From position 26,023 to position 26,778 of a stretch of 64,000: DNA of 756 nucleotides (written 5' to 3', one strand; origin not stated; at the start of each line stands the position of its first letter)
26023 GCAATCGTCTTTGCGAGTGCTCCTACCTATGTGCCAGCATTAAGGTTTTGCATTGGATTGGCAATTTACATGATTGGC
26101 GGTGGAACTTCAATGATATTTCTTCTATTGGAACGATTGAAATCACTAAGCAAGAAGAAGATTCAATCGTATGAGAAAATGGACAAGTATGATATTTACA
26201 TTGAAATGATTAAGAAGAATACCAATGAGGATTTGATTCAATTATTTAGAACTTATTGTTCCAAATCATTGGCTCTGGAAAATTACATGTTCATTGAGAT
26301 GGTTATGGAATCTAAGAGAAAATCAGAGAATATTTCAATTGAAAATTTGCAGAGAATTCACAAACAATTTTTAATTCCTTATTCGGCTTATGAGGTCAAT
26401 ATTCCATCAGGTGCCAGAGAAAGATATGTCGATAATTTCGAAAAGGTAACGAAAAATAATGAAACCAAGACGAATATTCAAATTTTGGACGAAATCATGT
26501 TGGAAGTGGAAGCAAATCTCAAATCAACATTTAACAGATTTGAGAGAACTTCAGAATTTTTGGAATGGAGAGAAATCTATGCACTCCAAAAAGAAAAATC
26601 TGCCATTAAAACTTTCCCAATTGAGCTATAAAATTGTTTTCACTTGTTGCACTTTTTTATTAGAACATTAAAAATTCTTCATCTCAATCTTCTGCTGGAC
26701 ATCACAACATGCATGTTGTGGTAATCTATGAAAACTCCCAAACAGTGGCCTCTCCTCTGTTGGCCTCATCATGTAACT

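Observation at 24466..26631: Seven-transmembrane receptor fused to an RGS domain (7TM-RGS architecture)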

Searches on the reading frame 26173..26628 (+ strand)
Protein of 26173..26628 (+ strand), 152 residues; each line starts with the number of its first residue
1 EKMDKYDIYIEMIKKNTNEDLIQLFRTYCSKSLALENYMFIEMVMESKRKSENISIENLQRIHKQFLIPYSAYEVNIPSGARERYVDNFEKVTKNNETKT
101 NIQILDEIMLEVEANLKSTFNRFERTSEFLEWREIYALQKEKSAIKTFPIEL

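Call 17: search_solved_structures(query=window:26173-26628:+, max_evalue=10, show_alignments=4)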
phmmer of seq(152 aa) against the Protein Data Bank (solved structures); distinct sequences matched with E-value up to 10: 1.
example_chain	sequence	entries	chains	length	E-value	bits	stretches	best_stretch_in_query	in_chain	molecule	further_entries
2oj4_A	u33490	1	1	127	0.32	14.4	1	24-95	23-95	Regulator of G-protein signaling 3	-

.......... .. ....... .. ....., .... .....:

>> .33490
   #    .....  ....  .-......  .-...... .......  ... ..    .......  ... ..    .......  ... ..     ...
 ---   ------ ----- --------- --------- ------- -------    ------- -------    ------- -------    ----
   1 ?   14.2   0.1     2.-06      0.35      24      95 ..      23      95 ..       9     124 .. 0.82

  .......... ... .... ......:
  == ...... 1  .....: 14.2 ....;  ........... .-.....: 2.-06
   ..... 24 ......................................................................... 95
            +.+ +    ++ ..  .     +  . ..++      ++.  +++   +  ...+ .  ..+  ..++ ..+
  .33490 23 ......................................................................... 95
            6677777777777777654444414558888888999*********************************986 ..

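Call 19: search_solved_structures(query=A3, max_evalue=1, show_alignments=3)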
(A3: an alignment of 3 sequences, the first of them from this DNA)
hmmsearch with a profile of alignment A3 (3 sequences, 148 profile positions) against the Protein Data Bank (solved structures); distinct sequences matched with E-value up to 1: 10.
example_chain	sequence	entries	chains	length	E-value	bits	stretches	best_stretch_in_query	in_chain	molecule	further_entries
2oj4_A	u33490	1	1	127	0.047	16.9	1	27-96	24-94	Regulator of G-protein signaling 3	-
6am3_X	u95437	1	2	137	0.095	15.9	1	25-96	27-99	Regulator of G-protein signaling 17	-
5do9_B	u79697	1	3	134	0.1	15.8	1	25-93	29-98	Regulator of G-protein signaling 8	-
2ode_B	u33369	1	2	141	0.11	15.8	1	25-93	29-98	Regulator of G-protein signaling 8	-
1zv4_X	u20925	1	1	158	0.14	15.4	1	25-96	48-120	Regulator of G-protein signaling 17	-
2ihd_A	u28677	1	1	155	0.14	15.4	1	25-93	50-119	Regulator of G-protein signaling 8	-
4gou_A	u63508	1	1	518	0.25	14.5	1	25-105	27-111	EhRGS-RhoGEF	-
6qaz_A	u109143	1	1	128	0.42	13.8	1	43-103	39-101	cyanophage-like gp41-1 intein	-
6riz_A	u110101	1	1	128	0.64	13.2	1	43-102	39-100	gp41-1 intein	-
9r2i_D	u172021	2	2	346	1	12.6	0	54-100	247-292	Cyclin-Y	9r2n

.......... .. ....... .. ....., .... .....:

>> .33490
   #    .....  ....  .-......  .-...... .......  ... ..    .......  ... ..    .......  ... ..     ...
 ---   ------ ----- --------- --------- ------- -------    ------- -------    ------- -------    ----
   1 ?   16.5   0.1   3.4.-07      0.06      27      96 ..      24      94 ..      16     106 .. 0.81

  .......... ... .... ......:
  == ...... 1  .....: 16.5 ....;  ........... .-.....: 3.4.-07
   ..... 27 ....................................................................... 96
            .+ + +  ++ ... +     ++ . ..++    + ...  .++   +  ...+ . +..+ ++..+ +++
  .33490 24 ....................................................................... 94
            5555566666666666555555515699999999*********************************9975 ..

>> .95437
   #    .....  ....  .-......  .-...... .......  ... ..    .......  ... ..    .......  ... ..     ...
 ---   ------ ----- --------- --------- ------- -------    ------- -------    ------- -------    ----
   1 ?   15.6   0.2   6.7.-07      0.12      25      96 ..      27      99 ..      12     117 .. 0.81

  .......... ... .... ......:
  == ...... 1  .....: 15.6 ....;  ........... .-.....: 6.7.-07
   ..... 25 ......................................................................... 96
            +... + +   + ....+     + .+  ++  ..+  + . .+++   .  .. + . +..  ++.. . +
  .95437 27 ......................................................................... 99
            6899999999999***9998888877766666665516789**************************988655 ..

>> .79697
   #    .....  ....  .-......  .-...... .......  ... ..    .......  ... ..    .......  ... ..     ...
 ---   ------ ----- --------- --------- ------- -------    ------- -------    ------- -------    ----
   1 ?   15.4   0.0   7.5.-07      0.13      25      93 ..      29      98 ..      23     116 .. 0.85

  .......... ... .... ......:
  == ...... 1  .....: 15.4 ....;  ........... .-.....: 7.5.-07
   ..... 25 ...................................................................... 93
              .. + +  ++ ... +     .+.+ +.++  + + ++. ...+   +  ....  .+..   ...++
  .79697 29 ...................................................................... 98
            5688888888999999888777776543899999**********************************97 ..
